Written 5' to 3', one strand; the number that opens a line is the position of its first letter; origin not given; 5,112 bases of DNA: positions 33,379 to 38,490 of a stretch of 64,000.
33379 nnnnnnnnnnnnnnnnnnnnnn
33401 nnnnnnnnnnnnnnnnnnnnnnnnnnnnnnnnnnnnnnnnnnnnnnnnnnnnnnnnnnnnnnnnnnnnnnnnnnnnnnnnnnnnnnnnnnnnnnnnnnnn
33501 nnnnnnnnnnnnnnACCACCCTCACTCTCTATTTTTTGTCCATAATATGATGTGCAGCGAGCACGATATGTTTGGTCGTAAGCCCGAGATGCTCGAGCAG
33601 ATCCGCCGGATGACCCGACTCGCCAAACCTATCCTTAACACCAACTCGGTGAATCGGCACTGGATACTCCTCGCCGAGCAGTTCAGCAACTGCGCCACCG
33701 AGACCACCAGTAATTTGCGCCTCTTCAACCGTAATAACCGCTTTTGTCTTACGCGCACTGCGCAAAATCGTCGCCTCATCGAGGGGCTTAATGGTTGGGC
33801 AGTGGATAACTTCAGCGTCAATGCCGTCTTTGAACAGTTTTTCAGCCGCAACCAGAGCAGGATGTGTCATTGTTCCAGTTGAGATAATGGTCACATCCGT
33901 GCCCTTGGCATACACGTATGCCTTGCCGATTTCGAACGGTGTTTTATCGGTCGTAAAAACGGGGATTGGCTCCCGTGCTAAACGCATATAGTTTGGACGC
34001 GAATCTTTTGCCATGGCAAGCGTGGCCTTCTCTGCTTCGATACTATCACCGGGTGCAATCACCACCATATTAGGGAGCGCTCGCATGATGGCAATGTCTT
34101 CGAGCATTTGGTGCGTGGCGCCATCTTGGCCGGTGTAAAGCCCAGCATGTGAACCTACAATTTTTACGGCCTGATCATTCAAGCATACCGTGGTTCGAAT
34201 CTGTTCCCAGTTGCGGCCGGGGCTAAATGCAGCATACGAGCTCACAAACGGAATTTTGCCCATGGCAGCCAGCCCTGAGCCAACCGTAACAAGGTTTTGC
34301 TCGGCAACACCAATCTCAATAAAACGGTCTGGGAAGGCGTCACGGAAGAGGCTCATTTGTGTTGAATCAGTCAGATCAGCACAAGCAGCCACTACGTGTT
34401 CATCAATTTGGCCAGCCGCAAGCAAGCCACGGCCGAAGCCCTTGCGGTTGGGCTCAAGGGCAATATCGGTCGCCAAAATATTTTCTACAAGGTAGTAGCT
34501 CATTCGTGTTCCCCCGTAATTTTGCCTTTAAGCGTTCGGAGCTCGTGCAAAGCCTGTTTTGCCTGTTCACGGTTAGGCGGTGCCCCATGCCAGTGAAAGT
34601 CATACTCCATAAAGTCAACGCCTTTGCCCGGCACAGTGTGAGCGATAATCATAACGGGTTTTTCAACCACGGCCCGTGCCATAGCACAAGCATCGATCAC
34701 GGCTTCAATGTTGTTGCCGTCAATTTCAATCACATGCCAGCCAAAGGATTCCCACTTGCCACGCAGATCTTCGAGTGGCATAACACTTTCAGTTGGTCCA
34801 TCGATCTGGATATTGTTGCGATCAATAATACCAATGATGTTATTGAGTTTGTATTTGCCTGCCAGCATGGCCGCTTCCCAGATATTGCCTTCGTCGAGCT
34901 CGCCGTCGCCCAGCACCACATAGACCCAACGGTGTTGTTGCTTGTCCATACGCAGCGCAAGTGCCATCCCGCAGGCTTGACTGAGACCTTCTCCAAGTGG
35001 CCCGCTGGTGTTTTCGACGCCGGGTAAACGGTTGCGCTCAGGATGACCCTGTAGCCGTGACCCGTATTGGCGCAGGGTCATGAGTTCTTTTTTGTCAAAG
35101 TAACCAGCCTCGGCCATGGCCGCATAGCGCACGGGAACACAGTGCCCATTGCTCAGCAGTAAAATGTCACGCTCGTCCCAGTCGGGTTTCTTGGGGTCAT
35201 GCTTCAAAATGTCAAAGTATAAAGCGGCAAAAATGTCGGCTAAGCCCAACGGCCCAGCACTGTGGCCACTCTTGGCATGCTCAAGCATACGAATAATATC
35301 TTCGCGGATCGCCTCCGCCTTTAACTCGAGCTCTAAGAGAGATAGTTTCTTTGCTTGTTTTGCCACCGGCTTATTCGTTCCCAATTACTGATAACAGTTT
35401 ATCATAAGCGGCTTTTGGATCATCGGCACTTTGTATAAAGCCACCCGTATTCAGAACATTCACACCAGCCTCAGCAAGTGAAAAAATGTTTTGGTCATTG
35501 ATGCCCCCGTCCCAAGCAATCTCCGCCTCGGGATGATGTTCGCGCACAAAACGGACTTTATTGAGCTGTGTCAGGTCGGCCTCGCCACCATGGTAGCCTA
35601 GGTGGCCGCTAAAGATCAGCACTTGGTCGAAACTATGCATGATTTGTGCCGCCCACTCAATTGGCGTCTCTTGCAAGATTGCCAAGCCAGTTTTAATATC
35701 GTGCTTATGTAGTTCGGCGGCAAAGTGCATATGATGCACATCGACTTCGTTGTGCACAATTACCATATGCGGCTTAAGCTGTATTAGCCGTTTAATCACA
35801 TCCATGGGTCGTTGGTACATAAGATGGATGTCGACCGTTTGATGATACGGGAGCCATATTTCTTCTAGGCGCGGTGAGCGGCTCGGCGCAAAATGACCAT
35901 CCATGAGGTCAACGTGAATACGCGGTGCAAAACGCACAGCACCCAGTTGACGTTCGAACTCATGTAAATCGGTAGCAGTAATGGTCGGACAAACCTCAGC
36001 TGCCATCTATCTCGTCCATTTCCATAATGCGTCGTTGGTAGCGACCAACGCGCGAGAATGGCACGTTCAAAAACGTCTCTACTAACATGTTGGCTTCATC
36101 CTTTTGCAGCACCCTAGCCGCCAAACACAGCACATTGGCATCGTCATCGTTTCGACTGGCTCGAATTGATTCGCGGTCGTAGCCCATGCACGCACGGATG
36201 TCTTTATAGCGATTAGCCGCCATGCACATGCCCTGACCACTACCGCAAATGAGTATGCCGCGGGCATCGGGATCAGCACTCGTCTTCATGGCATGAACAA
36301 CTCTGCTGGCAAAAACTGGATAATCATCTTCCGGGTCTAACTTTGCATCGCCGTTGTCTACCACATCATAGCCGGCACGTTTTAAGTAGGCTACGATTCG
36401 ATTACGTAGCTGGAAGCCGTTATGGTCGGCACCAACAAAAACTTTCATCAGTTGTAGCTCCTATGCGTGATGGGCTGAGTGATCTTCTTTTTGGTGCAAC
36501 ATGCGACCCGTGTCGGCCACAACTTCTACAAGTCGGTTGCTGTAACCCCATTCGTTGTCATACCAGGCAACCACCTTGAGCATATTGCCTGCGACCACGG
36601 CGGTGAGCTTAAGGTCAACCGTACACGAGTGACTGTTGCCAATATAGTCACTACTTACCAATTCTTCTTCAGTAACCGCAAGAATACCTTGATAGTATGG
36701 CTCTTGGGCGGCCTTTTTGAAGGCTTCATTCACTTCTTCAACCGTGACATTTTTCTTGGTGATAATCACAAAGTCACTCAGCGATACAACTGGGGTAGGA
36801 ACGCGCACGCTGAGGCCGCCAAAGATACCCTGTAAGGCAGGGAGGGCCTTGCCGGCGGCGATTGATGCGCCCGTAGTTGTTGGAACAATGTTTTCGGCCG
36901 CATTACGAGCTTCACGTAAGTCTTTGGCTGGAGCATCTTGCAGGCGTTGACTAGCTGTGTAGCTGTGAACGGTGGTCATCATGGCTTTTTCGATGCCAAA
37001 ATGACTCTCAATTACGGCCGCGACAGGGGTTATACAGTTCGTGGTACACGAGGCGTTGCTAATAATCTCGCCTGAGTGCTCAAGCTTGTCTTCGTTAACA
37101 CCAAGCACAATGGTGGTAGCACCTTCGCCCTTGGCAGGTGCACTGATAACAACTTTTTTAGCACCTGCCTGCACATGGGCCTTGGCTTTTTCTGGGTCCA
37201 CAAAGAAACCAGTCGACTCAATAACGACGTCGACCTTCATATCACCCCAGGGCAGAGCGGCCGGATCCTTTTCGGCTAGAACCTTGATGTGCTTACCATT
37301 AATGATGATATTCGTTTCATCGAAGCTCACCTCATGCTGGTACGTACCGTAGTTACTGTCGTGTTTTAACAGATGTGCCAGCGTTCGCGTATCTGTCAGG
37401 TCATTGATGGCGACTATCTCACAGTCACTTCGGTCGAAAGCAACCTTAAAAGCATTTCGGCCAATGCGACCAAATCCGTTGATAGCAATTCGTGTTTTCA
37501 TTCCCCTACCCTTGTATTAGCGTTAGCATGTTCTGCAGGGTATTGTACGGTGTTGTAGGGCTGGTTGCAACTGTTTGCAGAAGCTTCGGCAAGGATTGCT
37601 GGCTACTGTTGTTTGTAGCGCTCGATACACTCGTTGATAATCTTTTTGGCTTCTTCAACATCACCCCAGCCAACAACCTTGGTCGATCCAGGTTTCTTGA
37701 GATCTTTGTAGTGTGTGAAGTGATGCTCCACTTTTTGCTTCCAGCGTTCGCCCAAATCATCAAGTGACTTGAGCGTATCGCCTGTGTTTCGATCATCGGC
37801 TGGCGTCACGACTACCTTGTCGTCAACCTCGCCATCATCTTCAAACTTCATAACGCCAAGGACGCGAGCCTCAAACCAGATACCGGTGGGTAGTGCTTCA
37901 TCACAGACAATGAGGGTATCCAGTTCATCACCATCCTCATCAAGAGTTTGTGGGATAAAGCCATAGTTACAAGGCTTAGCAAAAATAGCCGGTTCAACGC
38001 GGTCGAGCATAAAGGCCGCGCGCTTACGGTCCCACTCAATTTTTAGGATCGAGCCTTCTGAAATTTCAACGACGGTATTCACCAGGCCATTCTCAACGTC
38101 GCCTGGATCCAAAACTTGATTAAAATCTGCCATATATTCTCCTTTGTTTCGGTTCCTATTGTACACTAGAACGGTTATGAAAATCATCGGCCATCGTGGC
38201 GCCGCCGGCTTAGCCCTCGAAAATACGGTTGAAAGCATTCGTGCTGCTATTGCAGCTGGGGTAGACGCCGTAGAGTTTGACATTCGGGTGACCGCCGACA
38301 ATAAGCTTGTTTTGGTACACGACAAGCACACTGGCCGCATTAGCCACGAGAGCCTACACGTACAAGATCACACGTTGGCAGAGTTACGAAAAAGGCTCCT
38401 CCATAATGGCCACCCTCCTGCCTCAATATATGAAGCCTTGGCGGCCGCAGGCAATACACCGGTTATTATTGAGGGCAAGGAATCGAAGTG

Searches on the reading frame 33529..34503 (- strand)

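Call 42: search_protein_families(library=pfam, proteins=[window:33529-34503:-], max_evalue=0.00001)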
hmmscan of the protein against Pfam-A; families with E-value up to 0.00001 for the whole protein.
window:33529-34503:- (324 aa): 3 families
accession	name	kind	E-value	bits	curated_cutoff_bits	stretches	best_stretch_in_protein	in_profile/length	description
PF02780.25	Transketolase_C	-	1.1e-36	125.9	25.9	1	193-313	1-124/124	Transketolase, C-terminal domain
PF02779.29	Transket_pyr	-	1.2e-34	119.9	27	1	20-178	6-170/174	Transketolase, pyrimidine binding domain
PF22613.1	Transketolase_C_1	-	4.2e-07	30.6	27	1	196-309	3-113/113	Transketolase-like TK C-terminal domain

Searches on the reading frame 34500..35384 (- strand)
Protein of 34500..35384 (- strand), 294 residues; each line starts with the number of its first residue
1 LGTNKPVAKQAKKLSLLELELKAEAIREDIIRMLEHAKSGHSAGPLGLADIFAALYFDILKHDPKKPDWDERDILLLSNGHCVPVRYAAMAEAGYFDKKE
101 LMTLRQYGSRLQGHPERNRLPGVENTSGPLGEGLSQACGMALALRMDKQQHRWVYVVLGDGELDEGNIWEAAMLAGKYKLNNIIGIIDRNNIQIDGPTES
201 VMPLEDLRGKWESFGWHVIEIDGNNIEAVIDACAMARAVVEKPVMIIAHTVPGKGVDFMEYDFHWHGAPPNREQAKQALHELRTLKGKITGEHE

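Call 42: search_protein_families(library=pfam, proteins=[window:34500-35384:-], max_evalue=0.00001)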
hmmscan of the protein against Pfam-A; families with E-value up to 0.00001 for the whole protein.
window:34500-35384:- (294 aa): 3 families
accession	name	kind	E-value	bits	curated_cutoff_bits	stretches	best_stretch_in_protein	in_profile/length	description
PF00456.26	Transketolase_N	-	1.6e-60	205.3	22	1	23-278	6-271/334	Transketolase, thiamine diphosphate binding domain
PF13292.11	DXP_synthase_N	-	1.8e-11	44.3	21.2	1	9-195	8-176/274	1-deoxy-D-xylulose-5-phosphate synthase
PF00676.26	E1_dh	-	3.8e-11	42.9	22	1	122-246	95-220/300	Dehydrogenase E1 component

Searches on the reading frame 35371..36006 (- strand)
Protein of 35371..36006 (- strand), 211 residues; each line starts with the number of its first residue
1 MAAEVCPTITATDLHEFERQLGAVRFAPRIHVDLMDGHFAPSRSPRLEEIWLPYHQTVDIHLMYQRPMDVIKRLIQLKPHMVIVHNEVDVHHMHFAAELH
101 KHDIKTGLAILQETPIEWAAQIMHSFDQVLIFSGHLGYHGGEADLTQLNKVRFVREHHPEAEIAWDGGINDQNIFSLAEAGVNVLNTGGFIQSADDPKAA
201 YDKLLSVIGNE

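Call 42: search_protein_families(library=pfam, proteins=[window:35371-36006:-], max_evalue=0.00001)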
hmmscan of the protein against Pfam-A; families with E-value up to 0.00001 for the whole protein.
window:35371-36006:- (211 aa): 1 family
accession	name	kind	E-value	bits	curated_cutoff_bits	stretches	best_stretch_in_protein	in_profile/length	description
PF00834.25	Ribul_P_3_epim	-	1.5e-29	103.3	21.1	1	5-188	2-194/198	Ribulose-phosphate 3 epimerase family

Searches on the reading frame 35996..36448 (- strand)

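Call 42: search_protein_families(library=pfam, proteins=[window:35996-36448:-], max_evalue=0.00001)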
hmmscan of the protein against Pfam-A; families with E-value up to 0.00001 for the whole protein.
window:35996-36448:- (150 aa): 1 family
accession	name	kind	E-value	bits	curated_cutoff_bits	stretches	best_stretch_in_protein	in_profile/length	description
PF02502.23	LacAB_rpiB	-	3.8e-40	137.5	24.7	1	3-143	1-137/138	Ribose/Galactose Isomerase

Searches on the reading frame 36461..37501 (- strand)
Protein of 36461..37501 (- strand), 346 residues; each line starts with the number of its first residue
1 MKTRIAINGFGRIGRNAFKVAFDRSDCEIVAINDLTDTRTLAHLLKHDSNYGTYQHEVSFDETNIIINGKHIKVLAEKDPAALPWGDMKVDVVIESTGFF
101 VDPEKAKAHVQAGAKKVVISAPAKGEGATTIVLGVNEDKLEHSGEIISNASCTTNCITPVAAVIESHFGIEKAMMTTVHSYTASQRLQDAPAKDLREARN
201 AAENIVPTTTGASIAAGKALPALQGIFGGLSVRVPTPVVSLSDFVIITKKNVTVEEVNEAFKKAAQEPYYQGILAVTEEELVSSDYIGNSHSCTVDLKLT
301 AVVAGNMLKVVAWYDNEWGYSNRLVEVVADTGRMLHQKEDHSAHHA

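Call 42: search_protein_families(library=pfam, proteins=[window:36461-37501:-], max_evalue=0.00001)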
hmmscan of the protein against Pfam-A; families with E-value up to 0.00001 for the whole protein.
window:36461-37501:- (346 aa): 2 families
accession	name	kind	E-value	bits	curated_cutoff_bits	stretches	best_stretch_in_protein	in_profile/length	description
PF02800.25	Gp_dh_C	-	3.7e-55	186.3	24.4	1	157-314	1-158/158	Glyceraldehyde 3-phosphate dehydrogenase, C-terminal domain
PF00044.30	Gp_dh_N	-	2.2e-39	134.3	31.7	1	4-102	2-100/101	Glyceraldehyde 3-phosphate dehydrogenase, NAD binding domain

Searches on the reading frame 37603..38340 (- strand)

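Call 42: search_protein_families(library=pfam, proteins=[window:37603-38340:-], max_evalue=0.00001)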
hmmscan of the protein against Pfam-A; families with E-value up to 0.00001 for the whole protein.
window:37603-38340:- (245 aa): 1 family
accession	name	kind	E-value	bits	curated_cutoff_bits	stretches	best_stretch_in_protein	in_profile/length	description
PF00719.24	Pyrophosphatase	-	8.4e-46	156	23.5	1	90-243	2-153/153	Inorganic pyrophosphatase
